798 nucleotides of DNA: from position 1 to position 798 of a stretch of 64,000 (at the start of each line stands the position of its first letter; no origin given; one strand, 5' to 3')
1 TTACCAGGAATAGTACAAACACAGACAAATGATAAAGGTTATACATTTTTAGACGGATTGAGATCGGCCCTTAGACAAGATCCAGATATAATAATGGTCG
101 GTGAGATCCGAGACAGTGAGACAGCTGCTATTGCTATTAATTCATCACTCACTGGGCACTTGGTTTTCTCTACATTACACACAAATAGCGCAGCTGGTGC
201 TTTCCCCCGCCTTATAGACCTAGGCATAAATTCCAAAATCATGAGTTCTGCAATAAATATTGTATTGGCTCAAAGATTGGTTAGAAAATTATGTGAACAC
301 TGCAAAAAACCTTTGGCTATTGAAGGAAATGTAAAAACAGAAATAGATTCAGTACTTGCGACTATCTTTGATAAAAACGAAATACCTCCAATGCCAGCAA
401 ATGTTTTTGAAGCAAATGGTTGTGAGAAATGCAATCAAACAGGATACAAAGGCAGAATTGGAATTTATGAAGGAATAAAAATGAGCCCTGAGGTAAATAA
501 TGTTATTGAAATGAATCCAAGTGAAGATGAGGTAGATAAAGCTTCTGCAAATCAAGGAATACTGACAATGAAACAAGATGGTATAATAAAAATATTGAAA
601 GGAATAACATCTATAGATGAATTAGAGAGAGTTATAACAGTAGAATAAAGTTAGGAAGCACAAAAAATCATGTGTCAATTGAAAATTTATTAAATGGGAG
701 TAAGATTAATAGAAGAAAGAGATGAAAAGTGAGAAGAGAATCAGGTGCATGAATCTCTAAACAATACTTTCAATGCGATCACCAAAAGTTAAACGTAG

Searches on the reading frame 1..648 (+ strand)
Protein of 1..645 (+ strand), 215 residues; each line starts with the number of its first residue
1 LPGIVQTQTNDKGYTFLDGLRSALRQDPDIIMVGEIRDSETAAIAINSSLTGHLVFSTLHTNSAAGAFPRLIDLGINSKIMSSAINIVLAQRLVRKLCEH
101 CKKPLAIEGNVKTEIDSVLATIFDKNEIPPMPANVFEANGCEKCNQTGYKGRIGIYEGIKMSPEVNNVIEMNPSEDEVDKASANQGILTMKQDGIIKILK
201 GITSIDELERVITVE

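Call 3: search_protein_families(library=pfam, proteins=[window:58-648:+], max_evalue=0.01)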
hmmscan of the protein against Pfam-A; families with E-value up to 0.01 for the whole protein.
window:58-648:+ (196 aa): 1 family
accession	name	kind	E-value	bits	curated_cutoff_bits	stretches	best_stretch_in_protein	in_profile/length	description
PF00437.27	T2SSE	-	2.9e-56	191.1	24.9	1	1-191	204-370/370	Type II/IV secretion system protein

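Call 4: search_protein_families(library=ncbifam, proteins=[window:58-648:+], max_evalue=0.01)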
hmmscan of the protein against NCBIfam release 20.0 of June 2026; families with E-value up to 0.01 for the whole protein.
window:58-648:+ (196 aa): 16 families
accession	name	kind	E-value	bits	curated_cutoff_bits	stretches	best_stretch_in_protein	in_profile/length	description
TIGR02538.1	type_IV_pilB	equivalog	3.6e-66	223.9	675.65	1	1-193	378-562/564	type IV-A pilus assembly ATPase PilB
TIGR02533.1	type_II_gspE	equivalog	9e-66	222.5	630.25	1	1-192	305-485/486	type II secretion system ATPase GspE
NF053534.1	T4PilAsmATPsTfpB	equivalog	1e-59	202.5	850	1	2-193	399-582/584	type IV pilus assembly ATPase TfpB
NF007755.0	PRK10436.1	equivalog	2.1e-56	191.5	617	1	1-194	281-460/465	type II secretion system protein GspE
NF041000.1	ATPase_ComGA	equivalog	1.9e-28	99.2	300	1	1-76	191-266/267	competence type IV pilus ATPase ComGA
TIGR01420.1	pilT_fam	subfamily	2.1e-24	86.4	319.1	1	1-78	188-271/343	PilT/PilU family type 4a pilus ATPase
TIGR02524.1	dot_icm_DotB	equivalog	8.4e-13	48.2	463.3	1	2-75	206-279/358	Dot/Icm type IV secretion system ATPase DotB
TIGR02525.1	plasmid_TraJ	equivalog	1.6e-12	47.1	368.3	1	1-59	218-276/372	plasmid transfer ATPase TraJ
NF058587.1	archaellum_moto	equivalog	3.7e-11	42.4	550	1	2-176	344-522/527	archaellum flagellar ATPase motor FlaI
TIGR02788.1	VirB11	equivalog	8e-07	28.4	249.95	1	1-61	211-271/308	P-type DNA transfer ATPase VirB11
TIGR03819.1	heli_sec_ATPase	hypoth_equivalog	2.8e-06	26.8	373.15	1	2-71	247-316/340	TadA family conjugal transfer-associated ATPase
TIGR02782.1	TrbB_P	equivalog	3.7e-06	26.5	304.55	1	1-56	201-256/303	P-type conjugative transfer ATPase TrbB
NF010407.0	PRK13833.1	subfamily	3.3e-05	23.5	499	1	2-57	209-264/323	conjugal transfer protein TrbB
NF010469.0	PRK13894.1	subfamily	0.00069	19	508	1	2-59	214-271/320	conjugal transfer ATPase TrbB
NF010425.0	PRK13851.1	equivalog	0.0066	15.4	461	0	2-58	230-286/344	type IV secretion system protein VirB11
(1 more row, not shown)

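Call 21: find_homologous_proteins(query=window:58-648:+, max_evalue=1e-30)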
Query window:58-648:+ (196 aa): 6772 proteins with E <= 1e-30 among 8000 candidates; the best 120 are listed.
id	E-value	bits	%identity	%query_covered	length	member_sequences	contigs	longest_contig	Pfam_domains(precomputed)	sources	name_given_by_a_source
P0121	5.3e-103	360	82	100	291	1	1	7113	PF00437.27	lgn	-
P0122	1.8e-101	355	80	100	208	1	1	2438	PF00437.27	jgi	jgi:type IV pilus assembly protein PilB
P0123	3.1e-99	348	82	98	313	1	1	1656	PF00437.27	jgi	jgi:type II secretory ATPase GspE/PulE/Tfp pilus assembly ATPase PilB-like protein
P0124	9.9e-99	346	80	100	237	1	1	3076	PF00437.27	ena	-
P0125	1.9e-95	336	76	100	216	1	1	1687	PF00437.27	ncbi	-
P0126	4.9e-90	318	75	100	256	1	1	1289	PF00437.27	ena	-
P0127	1.6e-89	316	75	100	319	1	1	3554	PF00437.27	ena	-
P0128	1.8e-84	300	71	100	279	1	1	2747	PF00437.27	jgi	jgi:type II secretory ATPase GspE/PulE/Tfp pilus assembly ATPase PilB-like protein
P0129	4.6e-84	299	71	100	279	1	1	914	PF00437.27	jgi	jgi:type II secretory ATPase GspE/PulE/Tfp pilus assembly ATPase PilB-like protein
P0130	1.2e-77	278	67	98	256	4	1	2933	PF00437.27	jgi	jgi:type II secretory ATPase GspE/PulE/Tfp pilus assembly ATPase PilB-like protein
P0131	1.6e-77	277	65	100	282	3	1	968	PF00437.27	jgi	jgi:type II secretory ATPase GspE/PulE/Tfp pilus assembly ATPase PilB-like protein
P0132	6.8e-76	272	64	100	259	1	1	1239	PF00437.27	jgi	jgi:type II secretory ATPase GspE/PulE/Tfp pilus assembly ATPase PilB-like protein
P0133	8.7e-76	272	65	99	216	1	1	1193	PF00437.27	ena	-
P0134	5.5e-75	269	65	100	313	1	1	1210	PF00437.27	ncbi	ncbi:MAG TPA: GspE/PulE family protein, partial [Candidatus Paceibacterota bacterium]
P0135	6.8e-75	269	64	100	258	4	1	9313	PF00437.27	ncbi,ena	-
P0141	6.7e-74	265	63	100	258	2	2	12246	PF00437.27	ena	-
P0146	2.6e-73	264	61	100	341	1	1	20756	PF00437.27,PF25199.2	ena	-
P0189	3.7e-68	247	58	100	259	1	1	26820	PF00437.27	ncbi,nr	ncbi:MAG: archaeal flagellar protein FlaI [Parcubacteria bacterium C7867-003]|nr:MAG: archaeal flage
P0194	1.1e-67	245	77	72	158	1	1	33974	PF00437.27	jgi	jgi:type II secretory ATPase GspE/PulE/Tfp pilus assembly ATPase PilB-like protein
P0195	1.2e-67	245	56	100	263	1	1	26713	PF00437.27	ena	-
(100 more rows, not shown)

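Call 22: find_encoding_contigs(protein=P0121, flank=10000, max_places=3)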
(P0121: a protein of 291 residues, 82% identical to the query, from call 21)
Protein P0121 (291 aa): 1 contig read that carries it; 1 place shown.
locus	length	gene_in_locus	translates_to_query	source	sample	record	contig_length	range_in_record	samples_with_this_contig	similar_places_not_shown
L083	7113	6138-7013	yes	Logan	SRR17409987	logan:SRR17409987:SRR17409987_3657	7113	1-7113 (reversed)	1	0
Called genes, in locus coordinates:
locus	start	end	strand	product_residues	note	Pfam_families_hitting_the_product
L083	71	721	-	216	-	-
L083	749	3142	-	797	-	PF02739:5_3_exonuc_N, PF01367:5_3_exonuc, PF00476:DNA_pol_A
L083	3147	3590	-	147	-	PF02367:TsaE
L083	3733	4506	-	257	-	-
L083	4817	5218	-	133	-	-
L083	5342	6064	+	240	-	PF05157:MshEN (weak), PF00437:T2SSE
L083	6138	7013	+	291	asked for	PF00437:T2SSE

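Call 23: find_encoding_contigs(protein=P0194, flank=10000, max_places=3)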
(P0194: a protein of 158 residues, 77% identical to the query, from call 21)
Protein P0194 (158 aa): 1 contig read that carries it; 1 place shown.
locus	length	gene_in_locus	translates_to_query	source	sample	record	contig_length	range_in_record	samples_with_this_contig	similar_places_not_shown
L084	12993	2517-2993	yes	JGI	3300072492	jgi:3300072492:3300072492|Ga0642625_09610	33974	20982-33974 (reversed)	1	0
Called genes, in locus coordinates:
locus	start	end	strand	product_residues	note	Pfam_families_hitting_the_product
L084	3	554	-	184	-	?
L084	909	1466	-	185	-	PF13238:AAA_18, PF13207:AAA_17 (weak)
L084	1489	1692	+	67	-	-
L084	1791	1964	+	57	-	-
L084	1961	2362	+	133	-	PF00437:T2SSE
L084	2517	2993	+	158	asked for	PF00437:T2SSE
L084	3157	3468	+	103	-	-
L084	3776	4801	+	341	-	PF05496:RuvB_N, PF00004:AAA, PF07728:AAA_5 (weak), PF17864:AAA_lid_4, PF05491:WHD_RuvB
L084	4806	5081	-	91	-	-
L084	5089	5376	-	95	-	-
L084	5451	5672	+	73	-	-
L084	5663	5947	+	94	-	PF05016:ParE_toxin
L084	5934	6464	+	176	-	PF20772:TACO1_YebC_N, PF01709:Transcrip_reg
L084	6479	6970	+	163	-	PF02075:RuvC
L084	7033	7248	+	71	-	-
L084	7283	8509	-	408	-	PF00579:tRNA-synt_1b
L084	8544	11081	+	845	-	PF00912:Transgly, PF00905:Transpeptidase, PF17957:Big_7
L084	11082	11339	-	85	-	-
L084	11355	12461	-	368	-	PF00712:DNA_pol3_beta, PF02767:DNA_pol3_beta_2, PF02768:DNA_pol3_beta_3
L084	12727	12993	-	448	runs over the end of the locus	PF11638:DnaA_N, PF00308:Bac_DnaA, PF01695:IstB_IS21 (weak), PF00004:AAA (weak), PF08299:Bac_DnaA_C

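Call 44: find_encoding_contigs(protein=P0146, flank=10000, max_places=2)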
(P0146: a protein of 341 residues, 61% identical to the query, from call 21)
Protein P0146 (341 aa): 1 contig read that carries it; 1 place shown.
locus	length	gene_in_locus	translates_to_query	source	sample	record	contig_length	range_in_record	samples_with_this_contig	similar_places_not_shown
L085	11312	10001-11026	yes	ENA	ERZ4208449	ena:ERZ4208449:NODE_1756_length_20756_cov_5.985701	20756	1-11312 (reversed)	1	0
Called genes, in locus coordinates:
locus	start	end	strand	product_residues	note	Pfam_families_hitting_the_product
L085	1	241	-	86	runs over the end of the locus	-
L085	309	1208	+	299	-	PF01149:Fapy_DNA_glyco, PF06831:H2TH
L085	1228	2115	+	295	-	PF00932:LTD (faint)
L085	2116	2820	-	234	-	PF00588:SpoU_methylase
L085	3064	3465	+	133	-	-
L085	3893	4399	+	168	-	-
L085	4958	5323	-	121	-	-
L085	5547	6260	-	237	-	PF21694:DNA_pol3_delta_C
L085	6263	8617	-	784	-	PF02739:5_3_exonuc_N, PF01367:5_3_exonuc, PF00476:DNA_pol_A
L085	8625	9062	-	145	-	PF02367:TsaE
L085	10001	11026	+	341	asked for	PF00437:T2SSE, PF25199:nSTAND_NTPase5 (weak)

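Call 45: find_encoding_contigs(protein=P0195, flank=10000, max_places=2)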
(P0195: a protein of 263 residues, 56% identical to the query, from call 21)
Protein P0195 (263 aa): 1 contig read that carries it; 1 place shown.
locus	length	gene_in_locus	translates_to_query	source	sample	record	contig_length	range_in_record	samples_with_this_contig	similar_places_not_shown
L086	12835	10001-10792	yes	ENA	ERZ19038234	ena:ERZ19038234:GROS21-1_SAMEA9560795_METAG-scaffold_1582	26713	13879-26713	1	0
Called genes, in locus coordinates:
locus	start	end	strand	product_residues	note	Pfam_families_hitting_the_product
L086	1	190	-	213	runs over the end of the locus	-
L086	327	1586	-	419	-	PF02844:GARS_N, PF01071:GARS_A, PF02655:ATP-grasp_3 (weak), PF02786:CPSase_L_D2, PF02222:ATP-grasp, PF07478:Dala_Dala_lig_C (weak), PF13535:ATP-grasp_4 (weak), PF02843:GARS_C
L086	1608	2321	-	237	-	-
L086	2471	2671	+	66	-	-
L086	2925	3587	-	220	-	-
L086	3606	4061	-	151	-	PF02367:TsaE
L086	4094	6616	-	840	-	PF02739:5_3_exonuc_N, PF01367:5_3_exonuc, PF00476:DNA_pol_A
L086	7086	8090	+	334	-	-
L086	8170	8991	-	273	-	-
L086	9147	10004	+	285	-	-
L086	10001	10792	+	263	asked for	PF00437:T2SSE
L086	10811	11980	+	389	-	-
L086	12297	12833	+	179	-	?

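Call 70: find_encoding_contigs(protein=P0141, flank=6000, max_places=2)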
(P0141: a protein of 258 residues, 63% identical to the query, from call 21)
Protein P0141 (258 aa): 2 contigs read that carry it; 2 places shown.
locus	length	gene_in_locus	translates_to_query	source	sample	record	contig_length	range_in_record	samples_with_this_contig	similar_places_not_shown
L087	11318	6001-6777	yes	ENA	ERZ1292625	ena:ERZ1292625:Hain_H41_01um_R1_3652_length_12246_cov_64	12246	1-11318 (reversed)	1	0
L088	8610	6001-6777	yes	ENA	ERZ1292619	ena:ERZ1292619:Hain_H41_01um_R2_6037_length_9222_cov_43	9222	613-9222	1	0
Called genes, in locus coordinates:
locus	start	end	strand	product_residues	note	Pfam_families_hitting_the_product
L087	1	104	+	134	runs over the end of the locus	PF07681:DoxX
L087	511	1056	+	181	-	PF04542:Sigma70_r2, PF08281:Sigma70_r4_2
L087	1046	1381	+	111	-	-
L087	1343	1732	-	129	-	-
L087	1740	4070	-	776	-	PF02739:5_3_exonuc_N, PF01367:5_3_exonuc, PF00476:DNA_pol_A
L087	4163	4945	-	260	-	PF12686:DUF3800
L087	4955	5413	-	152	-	PF02367:TsaE, PF07693:KAP_NTPase (weak), PF13401:AAA_22 (weak)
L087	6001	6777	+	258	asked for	PF00437:T2SSE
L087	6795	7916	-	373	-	PF01637:ATPase_2, PF13173:AAA_14, PF13635:DUF4143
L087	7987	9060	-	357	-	PF00078:RVT_1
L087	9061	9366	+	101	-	PF22296:bAvd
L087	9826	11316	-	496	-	?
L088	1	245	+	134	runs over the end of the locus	PF07681:DoxX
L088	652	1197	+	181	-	PF04542:Sigma70_r2, PF08281:Sigma70_r4_2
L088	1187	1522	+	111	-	-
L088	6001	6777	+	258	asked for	PF00437:T2SSE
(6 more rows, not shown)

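Call 71: find_encoding_contigs(protein=P0189, flank=6000, max_places=2)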
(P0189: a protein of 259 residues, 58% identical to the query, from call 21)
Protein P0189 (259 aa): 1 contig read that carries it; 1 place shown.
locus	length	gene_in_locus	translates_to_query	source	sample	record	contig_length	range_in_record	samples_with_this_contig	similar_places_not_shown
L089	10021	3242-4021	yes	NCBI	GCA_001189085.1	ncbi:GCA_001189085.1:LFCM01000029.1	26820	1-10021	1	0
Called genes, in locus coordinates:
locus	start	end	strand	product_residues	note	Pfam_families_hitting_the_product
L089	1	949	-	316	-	PF02739:5_3_exonuc_N, PF01367:5_3_exonuc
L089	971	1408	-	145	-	PF02367:TsaE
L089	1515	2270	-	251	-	-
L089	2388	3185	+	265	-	PF05157:MshEN (weak), PF00437:T2SSE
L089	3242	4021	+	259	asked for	PF00437:T2SSE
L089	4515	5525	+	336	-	PF06068:TIP49 (faint), PF13173:AAA_14 (faint), PF05496:RuvB_N, PF00004:AAA, PF07728:AAA_5 (weak), PF17864:AAA_lid_4, PF05491:WHD_RuvB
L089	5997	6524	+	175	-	PF20772:TACO1_YebC_N, PF01709:Transcrip_reg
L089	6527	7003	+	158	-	PF02075:RuvC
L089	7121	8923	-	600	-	PF00009:GTP_EFTU, PF03144:GTP_EFTU_D2 (weak), PF14492:EFG_III (weak), PF00679:EFG_C, PF06421:LepA_C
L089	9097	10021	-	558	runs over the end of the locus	PF03023:MurJ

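Call 83: find_related_loci(query=window:1-645:+, collection=metagenome_contigs, flank=8000)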
Query window:1-645:+ (215 aa) in metagenome_contigs; peptide patterns used: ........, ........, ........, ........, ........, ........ (x = any residue, [..] = any of these).
600 stretches matched a pattern (row limit reached: there are more); 597 encode a relative of the query (tblastn E <= 1e-3); the best 80 are kept; 80 distinct loci.
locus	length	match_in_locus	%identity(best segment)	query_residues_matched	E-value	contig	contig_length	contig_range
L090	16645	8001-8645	63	1-215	2e-90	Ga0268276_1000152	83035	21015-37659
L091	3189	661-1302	58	1-212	2e-81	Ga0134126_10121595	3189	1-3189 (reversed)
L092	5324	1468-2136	58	1-215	6e-80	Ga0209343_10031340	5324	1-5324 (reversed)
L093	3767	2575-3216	53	1-215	6e-76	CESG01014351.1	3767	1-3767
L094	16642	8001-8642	57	1-212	3e-74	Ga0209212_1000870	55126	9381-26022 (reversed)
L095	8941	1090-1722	54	1-212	4e-73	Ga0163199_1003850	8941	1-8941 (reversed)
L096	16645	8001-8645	58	1-212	1e-73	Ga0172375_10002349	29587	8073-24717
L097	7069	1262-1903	51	1-215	1e-71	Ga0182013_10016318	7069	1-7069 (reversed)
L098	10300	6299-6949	51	1-211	1e-65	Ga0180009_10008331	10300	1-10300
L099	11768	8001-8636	48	1-208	1e-64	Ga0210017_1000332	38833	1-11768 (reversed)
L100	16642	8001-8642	50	3-211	2e-64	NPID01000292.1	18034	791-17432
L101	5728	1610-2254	48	1-211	8e-64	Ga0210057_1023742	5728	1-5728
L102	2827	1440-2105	48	1-211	2e-63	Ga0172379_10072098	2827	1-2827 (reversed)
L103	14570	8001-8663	45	1-215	4e-63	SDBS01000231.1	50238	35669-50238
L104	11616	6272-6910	49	3-211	3e-63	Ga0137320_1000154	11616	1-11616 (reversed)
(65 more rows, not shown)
